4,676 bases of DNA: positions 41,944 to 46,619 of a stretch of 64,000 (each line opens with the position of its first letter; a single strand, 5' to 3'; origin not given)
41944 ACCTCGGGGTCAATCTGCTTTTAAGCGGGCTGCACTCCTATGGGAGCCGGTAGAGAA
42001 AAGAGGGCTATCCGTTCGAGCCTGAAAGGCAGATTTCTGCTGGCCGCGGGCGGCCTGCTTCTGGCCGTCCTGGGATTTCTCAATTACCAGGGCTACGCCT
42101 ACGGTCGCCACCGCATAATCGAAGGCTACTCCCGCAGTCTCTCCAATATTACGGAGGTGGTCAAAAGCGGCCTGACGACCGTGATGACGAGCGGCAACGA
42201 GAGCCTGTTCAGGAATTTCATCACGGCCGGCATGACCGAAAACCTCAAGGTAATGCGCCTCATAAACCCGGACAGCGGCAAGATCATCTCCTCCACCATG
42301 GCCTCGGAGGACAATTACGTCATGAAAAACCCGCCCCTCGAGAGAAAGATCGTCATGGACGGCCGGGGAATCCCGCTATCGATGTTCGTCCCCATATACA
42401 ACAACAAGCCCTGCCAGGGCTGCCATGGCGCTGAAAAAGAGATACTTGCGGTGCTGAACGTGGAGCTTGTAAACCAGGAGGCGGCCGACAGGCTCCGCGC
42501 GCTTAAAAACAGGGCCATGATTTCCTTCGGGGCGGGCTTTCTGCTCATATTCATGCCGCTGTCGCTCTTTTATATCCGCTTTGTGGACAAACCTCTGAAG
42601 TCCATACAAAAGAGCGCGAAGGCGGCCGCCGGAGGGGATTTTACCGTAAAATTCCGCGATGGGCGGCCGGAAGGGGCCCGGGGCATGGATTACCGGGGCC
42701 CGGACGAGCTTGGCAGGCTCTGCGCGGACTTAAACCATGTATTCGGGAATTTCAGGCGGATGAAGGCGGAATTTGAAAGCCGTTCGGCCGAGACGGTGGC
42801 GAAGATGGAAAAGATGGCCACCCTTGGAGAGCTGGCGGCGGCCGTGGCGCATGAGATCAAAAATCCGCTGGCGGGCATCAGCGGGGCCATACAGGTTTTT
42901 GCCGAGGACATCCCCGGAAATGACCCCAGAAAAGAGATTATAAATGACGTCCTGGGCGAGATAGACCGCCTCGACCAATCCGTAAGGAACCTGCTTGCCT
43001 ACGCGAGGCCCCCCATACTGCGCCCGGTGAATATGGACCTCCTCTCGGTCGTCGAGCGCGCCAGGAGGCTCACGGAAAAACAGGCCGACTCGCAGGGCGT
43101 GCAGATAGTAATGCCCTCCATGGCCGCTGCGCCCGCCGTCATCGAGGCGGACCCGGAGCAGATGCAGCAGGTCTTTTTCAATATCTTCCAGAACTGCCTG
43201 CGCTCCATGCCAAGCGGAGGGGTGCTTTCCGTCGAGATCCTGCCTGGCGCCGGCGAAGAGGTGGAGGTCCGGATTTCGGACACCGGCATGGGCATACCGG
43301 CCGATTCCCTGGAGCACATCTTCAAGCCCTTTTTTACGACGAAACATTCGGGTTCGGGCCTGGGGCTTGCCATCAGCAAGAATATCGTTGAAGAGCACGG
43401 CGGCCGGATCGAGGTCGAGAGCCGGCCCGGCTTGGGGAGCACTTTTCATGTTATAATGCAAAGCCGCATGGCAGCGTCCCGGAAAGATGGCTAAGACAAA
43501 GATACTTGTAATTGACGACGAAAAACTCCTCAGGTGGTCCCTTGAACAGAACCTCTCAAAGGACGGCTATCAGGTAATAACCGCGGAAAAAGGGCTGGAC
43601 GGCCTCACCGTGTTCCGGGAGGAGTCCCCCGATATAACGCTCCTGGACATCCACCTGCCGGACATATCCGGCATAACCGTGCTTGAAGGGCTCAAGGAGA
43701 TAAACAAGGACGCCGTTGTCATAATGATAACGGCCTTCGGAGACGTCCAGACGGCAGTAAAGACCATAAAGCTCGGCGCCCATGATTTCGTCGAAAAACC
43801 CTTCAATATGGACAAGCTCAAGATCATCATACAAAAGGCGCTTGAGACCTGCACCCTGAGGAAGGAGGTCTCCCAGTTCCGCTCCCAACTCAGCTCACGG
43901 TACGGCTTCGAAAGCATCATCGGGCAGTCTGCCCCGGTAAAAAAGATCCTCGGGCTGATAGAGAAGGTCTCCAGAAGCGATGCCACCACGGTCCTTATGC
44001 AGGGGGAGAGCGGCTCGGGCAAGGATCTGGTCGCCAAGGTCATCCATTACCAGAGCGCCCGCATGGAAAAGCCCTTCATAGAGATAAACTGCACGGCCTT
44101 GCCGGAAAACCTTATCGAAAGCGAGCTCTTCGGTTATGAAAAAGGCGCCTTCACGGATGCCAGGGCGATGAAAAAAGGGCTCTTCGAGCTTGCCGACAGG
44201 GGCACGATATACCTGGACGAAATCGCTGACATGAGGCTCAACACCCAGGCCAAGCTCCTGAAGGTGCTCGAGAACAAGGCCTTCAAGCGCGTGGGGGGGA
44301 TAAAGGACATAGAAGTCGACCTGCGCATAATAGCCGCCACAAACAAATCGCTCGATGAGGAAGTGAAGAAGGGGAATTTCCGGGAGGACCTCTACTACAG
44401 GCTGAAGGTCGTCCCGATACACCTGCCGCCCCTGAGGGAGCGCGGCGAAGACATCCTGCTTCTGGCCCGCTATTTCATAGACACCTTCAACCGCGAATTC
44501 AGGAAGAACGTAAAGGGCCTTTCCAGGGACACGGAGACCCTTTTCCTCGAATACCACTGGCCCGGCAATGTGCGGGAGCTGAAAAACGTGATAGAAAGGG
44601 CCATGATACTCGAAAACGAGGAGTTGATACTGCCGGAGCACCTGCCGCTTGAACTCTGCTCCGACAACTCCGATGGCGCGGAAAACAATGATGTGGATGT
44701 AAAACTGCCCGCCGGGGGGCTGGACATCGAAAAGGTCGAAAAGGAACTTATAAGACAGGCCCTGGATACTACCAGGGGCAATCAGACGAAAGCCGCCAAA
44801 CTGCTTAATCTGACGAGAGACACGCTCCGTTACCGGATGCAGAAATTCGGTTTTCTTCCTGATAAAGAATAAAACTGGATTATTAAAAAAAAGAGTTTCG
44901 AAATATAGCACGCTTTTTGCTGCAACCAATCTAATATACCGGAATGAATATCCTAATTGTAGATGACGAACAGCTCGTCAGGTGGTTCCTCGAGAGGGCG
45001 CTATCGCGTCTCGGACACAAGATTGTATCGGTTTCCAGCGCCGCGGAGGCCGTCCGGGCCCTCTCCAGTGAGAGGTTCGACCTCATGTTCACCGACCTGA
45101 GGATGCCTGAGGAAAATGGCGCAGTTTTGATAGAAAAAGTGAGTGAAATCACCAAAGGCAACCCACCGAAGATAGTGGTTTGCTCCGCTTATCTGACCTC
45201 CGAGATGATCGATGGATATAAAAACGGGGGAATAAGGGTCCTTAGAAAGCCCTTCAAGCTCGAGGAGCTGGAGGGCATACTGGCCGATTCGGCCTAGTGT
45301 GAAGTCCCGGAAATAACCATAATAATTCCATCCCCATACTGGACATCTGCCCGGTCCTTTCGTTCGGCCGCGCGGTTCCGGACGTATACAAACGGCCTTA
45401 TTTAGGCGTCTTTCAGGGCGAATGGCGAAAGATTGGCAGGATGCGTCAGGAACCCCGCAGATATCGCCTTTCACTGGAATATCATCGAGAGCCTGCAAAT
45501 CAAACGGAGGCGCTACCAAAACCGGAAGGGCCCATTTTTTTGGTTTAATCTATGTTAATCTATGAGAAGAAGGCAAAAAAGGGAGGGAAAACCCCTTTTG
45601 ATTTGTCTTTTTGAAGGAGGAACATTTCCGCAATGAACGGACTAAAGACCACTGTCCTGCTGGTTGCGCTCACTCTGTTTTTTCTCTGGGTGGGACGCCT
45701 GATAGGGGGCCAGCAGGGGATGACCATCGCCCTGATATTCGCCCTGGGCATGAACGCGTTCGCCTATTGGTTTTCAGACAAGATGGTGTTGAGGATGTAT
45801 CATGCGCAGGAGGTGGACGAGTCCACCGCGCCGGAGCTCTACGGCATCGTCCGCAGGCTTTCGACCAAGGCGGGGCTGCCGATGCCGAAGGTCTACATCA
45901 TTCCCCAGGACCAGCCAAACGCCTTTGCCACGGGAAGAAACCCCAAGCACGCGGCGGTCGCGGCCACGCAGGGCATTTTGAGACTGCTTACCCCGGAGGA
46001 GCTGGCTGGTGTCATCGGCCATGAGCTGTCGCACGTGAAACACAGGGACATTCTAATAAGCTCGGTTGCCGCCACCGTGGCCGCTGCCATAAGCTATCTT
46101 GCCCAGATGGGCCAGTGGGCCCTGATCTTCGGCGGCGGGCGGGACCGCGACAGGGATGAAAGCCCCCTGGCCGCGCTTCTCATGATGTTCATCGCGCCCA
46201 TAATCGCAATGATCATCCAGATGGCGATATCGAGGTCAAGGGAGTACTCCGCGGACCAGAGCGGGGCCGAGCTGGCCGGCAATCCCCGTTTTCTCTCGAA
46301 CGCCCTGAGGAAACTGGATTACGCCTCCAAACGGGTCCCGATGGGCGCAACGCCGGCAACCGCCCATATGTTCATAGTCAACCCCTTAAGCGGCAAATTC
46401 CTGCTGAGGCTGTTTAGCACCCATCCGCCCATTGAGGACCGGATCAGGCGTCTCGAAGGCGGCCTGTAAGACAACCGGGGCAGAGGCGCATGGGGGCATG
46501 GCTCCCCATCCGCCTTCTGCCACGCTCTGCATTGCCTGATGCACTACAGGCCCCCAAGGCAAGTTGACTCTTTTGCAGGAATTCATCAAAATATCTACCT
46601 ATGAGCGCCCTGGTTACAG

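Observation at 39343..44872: ccsB-ccsA-histidine kinase-NtrC operon whose kinase has a periplasmic CxxCH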

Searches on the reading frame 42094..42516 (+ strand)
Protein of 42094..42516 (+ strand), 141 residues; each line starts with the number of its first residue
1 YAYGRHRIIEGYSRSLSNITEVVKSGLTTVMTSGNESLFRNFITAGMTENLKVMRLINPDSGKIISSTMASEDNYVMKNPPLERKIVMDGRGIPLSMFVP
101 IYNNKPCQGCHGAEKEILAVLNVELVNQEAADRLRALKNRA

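Call 6: search_solved_structures(query=window:42094-42516:+, max_evalue=10, show_alignments=3)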
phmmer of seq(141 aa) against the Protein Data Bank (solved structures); distinct sequences matched with E-value up to 10: 3.
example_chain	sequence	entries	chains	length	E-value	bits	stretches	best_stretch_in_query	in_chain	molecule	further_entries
3b42_A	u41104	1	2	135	0.00088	22.8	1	18-123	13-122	Methyl-accepting chemotaxis protein, putative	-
3b47_A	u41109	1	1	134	0.15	15.5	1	23-112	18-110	Methyl-accepting chemotaxis protein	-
3ief_A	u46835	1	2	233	0.76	13.3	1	50-95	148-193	tRNA (guanine-N(1)-)-methyltransferase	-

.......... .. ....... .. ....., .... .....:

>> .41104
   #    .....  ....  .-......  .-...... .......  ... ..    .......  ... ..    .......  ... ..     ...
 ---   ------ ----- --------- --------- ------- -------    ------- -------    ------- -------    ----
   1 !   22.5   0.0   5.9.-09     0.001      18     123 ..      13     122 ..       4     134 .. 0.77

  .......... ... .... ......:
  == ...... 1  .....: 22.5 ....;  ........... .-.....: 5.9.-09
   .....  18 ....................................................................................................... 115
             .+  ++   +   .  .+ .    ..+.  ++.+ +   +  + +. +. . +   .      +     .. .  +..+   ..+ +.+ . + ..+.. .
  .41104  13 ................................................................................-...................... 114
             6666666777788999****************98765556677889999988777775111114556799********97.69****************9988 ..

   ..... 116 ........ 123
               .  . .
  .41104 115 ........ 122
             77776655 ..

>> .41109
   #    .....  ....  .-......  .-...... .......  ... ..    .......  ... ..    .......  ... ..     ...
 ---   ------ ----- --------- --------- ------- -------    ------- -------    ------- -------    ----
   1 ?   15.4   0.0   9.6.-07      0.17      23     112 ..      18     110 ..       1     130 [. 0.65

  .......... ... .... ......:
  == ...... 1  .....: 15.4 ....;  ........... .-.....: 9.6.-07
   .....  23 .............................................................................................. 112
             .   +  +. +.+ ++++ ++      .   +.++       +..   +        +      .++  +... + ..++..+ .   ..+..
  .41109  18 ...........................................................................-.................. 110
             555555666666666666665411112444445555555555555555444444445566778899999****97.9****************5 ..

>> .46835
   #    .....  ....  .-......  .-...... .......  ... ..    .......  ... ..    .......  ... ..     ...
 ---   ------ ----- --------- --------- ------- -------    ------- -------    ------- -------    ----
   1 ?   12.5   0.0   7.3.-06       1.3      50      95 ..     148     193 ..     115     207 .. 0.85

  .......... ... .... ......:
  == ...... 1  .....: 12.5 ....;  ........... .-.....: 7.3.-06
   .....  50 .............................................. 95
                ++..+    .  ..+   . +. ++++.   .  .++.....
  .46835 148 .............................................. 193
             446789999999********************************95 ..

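Call 37: find_homologous_proteins(query=window:42094-42516:+, max_evalue=0.001)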
Query seq(141 aa): 9 candidates shared short words with the query, none scored E <= 0.001.

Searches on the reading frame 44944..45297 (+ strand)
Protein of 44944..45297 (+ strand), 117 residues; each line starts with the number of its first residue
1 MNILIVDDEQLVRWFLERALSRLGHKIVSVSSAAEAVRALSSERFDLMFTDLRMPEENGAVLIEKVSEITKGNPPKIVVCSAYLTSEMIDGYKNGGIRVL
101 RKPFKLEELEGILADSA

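Call 3: search_protein_families(library=pfam, proteins=[window:44944-45297:+], max_evalue=0.01)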
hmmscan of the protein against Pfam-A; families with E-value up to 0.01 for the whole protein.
window:44944-45297:+ (117 aa): 1 family
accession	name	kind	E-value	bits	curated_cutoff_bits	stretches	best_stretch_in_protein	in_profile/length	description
PF00072.30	Response_reg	-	5.7e-20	72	30.2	1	3-111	1-108/111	Response regulator receiver domain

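Call 72: search_protein_families(library=ncbifam, proteins=[window:44944-45297:+], max_evalue=0.001)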
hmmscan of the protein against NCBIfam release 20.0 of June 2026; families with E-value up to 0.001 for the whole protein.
window:44944-45297:+ (117 aa): 79 families (the best 25 are shown)
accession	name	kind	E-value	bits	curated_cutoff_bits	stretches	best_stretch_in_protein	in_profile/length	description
TIGR01818.1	ntrC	equivalog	1.9e-20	73.1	558.6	1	3-110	1-107/463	nitrogen regulation protein NR(I)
NF046022.1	RespRegCpdRBruc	equivalog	2.4e-16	59.8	180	1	2-109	3-109/120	cell cycle two-component system response regulator CpdR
NF008176.1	PRK10923.1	equivalog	8.8e-16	57.5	620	1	3-109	6-111/469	nitrogen regulation protein NR(I)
TIGR02956.1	TMAO_torS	equivalog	1.9e-15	56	676.5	1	2-114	703-817/967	TMAO reductase system sensor histidine kinase/response regulator TorS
NF007928.2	PRK10643.1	equivalog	5.6e-14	52.3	330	1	1-110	1-109/216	two-component system response regulator PmrA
NF053512.1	nitric_RR_NosR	exception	2.1e-13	50.1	400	1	3-112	1-110/422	response regulator c-di-GMP phosphodiesterase, NosR family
NF008469.0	PRK11361.1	equivalog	2.7e-13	49.4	714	1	2-113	6-116/461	acetoacetate metabolism transcriptional regulator AtoC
NF007969.0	PRK10693.1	equivalog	7.1e-13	48.3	329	1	2-104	9-110/337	two-component system response regulator RssB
NF053854.1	RespRegPhoBBctds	equivalog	8.2e-13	48.2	270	1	3-109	1-107/225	two-component system response regulator PhoB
NF045944.1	ResRegRpaBCyano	equivalog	1.2e-12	47.7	330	1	4-111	1-106/229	response regulator transcription factor RpaB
NF007005.1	PRK09468.1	equivalog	3.7e-12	46.2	331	1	2-109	5-111/237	osmolarity response regulator transcription factor OmpR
NF011874.0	PRK15347.1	equivalog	3.9e-12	45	852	1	1-113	691-806/921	two component system sensor kinase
NF045717.1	DVU0259_DivK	exception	5e-12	46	160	1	2-114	4-113/117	DVU0259 family response regulator domain-containing protein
NF045505.1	RR_RssB_Pseudo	equivalog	8.3e-12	44.8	700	1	2-105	7-109/394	two-component system response regulator RssB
NF006900.1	PRK09390.1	equivalog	2.7e-11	43.4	255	1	2-110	6-113/203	response regulator FixJ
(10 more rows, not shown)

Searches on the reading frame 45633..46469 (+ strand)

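Call 3: search_protein_families(library=pfam, proteins=[window:45633-46469:+], max_evalue=0.01)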
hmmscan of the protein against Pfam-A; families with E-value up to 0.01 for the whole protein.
window:45633-46469:+ (278 aa): 2 families
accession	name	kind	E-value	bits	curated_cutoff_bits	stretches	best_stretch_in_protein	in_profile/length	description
PF01435.24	Peptidase_M48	-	3.1e-35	122.1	20.3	1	65-275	3-183/186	Peptidase family M48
PF05569.17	Peptidase_M56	-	0.0016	18.1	31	1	32-149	102-218/296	BlaR1 peptidase M56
